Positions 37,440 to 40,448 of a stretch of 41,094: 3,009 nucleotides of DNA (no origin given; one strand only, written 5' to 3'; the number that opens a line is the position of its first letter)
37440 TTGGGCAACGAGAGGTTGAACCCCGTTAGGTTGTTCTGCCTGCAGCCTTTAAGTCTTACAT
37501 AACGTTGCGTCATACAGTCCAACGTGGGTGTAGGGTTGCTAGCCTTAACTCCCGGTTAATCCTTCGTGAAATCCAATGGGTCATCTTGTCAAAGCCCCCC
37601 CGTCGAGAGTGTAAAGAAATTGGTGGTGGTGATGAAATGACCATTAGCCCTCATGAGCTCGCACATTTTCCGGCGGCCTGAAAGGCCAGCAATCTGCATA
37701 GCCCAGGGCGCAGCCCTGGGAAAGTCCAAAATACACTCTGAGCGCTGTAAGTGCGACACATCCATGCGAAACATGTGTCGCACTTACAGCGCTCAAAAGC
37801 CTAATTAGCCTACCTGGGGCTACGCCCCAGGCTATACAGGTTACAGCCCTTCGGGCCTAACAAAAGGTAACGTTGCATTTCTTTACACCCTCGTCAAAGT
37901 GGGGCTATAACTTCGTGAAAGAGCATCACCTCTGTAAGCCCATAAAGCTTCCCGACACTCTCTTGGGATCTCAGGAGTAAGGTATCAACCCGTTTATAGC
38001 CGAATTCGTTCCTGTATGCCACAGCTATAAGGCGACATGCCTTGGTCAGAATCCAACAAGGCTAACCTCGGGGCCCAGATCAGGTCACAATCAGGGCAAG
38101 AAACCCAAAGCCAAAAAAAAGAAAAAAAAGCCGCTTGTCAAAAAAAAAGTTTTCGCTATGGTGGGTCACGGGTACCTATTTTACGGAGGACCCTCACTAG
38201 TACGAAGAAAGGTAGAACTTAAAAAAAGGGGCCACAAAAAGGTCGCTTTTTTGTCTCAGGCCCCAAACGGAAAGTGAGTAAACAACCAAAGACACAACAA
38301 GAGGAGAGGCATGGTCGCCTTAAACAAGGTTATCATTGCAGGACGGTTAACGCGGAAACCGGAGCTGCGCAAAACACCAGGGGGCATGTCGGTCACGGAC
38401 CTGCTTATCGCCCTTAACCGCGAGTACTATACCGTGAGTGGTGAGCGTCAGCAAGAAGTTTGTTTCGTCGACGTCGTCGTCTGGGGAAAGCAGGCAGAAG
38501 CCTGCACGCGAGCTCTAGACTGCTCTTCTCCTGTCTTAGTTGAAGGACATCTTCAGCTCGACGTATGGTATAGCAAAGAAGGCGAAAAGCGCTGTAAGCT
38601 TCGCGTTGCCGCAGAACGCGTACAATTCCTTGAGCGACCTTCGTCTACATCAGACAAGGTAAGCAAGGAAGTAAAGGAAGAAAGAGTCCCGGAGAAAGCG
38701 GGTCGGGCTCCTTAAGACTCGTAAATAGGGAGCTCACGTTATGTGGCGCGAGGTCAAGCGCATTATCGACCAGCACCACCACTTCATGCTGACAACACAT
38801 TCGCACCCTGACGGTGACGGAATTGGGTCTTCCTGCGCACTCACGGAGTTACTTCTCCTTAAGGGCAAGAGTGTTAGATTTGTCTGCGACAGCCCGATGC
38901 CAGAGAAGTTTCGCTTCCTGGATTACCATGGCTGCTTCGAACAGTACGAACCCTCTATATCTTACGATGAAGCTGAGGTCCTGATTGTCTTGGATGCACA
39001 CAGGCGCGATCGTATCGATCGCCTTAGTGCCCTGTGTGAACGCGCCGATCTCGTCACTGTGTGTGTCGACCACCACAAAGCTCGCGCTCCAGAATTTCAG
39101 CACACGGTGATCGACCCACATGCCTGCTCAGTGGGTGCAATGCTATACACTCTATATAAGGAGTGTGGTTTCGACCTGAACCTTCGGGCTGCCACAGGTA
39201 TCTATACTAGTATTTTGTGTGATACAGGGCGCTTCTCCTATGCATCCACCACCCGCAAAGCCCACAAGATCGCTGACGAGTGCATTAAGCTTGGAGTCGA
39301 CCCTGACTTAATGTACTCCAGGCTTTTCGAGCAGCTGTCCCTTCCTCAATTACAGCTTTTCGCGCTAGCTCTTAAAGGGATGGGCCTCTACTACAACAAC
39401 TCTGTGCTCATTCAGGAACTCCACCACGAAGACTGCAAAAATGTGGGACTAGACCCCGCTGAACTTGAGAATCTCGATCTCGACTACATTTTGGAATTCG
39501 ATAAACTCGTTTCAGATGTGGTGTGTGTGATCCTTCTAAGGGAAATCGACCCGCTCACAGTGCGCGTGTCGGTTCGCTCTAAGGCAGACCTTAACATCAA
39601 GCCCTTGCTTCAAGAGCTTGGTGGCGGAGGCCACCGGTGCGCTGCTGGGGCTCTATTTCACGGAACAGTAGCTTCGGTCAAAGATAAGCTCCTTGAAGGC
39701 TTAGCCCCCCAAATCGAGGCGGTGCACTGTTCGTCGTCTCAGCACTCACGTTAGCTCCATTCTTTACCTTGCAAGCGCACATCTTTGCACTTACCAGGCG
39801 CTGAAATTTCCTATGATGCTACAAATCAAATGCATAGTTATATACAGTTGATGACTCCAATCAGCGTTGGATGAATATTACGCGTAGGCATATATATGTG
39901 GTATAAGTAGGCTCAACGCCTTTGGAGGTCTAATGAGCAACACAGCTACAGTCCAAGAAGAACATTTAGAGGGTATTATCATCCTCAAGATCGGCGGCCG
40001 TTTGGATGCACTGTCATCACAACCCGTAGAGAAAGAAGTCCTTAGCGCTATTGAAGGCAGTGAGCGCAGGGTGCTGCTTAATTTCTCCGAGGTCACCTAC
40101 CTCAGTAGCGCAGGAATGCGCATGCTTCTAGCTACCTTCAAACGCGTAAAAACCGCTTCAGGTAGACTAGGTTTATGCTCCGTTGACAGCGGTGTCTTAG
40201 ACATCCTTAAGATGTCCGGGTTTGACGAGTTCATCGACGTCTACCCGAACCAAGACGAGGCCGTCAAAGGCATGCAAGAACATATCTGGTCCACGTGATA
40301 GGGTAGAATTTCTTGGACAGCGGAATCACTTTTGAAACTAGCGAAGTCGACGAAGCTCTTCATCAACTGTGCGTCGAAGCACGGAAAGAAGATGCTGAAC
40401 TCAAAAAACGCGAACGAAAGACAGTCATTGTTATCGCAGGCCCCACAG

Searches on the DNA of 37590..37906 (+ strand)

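Call 58: search_dna_similar(query=window:37590-37906:+, collection=plasmids, mode=distant, max_evalue=0.01)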
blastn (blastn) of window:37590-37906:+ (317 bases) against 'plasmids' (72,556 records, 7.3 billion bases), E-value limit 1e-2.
No match.

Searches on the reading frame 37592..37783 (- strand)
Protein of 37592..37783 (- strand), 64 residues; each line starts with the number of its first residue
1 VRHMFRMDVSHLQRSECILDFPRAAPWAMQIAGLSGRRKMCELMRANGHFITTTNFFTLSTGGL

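Call 34: find_homologous_proteins(query=window:37592-37783:-, max_evalue=0.01)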
Query seq(64 aa) (64 aa): 1 proteins with E <= 0.01 among 1 candidates.
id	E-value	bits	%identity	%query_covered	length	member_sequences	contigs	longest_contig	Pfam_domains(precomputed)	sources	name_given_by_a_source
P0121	1.5e-24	102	84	89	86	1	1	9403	-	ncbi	-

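Call 35: find_encoding_contigs(protein=P0121, flank=10000, max_places=5)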
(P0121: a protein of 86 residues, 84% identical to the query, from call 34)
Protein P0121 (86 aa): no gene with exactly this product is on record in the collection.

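Call 56: list_cluster_members(proteins=[P0121, P0001])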
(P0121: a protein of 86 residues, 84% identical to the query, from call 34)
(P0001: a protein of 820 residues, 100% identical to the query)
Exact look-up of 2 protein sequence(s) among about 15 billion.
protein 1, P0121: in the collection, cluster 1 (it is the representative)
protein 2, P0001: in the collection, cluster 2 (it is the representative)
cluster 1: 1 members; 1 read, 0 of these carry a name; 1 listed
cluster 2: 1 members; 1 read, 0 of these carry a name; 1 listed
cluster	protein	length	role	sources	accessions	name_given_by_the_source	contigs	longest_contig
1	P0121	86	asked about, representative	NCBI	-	-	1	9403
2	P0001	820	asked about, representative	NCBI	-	-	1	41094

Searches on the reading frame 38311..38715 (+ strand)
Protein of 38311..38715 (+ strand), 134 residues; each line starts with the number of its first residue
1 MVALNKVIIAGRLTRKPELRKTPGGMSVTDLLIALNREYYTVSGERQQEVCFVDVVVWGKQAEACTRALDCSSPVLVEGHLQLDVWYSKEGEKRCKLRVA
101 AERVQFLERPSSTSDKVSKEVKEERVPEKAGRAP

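Call 10: search_protein_families(library=ncbifam, proteins=[window:38311-38715:+])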
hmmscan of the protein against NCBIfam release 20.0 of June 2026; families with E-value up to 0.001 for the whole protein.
window:38311-38715:+ (134 aa): 20 families
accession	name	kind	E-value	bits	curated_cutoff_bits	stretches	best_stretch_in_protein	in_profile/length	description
NF006297.0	PRK08486.1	equivalog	3.8e-29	102.1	212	1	4-117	2-115/182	single-stranded DNA-binding protein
TIGR00621.2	ssb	subfamily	4.9e-28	98.5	53.95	1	3-123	3-122/165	single-stranded DNA-binding protein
NF005241.0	PRK06751.1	equivalog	1.2e-19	71.1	313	1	4-113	2-109/173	single-stranded DNA-binding protein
NF005579.0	PRK07274.1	equivalog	2.5e-18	66.1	169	1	4-110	2-105/131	single-stranded DNA-binding protein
NF005580.0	PRK07275.1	subfamily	3e-15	56.8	254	1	4-116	2-112/162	single-stranded DNA-binding protein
NF005242.0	PRK06752.1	equivalog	6.1e-15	55.4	189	1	4-112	2-108/112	single-stranded DNA-binding protein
NF005406.0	PRK06958.1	subfamily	6.9e-14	52.7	252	1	1-114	1-115/182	single-stranded DNA-binding protein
NF006533.0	PRK09010.1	subfamily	7.9e-13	48.7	260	1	4-100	6-103/177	single-stranded DNA-binding protein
NF005851.0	PRK07772.1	subfamily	1.9e-12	47.8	194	1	6-105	6-107/191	single-stranded DNA-binding protein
NF006445.0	PRK08763.1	subfamily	1.9e-12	47.7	246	1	4-115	5-116/164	single-stranded DNA-binding protein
NF004948.0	PRK06293.1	equivalog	1.1e-11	45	156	1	7-122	4-116/161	single-stranded DNA-binding protein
NF004357.0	PRK05733.1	subfamily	3.3e-11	43.5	241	1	4-99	5-100/172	single-stranded DNA-binding protein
NF005674.0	PRK07459.1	equivalog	5.3e-11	42.5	161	1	3-117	2-111/121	single-stranded DNA-binding protein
NF010292.0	PRK13732.1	subfamily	2.8e-10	40.3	265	1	3-88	5-91/175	single-stranded DNA-binding protein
NF004476.0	PRK05813.1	equivalog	4e-09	36.3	171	1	4-102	109-198/219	single-stranded DNA-binding protein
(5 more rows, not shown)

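Call 72: find_encoding_contigs(protein=window:38311-38715:+, flank=3000, max_places=10)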
Protein window:38311-38715:+ (134 aa): 1 contig read that carries it; 1 place shown.
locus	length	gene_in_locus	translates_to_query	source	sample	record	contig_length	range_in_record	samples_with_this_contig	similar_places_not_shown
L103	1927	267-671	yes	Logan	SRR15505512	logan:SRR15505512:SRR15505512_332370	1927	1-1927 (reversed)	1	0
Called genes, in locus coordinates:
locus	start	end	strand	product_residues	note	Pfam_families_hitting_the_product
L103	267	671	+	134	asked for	PF00436:SSB, PF22657:SSB_1 (weak)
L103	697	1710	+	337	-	PF01368:DHH, PF02272:DHHA1 (weak)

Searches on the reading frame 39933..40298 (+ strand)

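Call 45: search_protein_families(library=pfam, proteins=[window:39933-40298:+], max_evalue=0.00001)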
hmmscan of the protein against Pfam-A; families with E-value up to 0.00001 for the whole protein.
window:39933-40298:+ (121 aa): 2 families
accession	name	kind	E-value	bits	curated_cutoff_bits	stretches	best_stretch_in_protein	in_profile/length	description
PF01740.26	STAS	-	5e-20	71.7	22.6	1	10-110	5-106/106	STAS domain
PF13466.11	STAS_2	-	1.1e-10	42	29.2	1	18-98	1-80/80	STAS domain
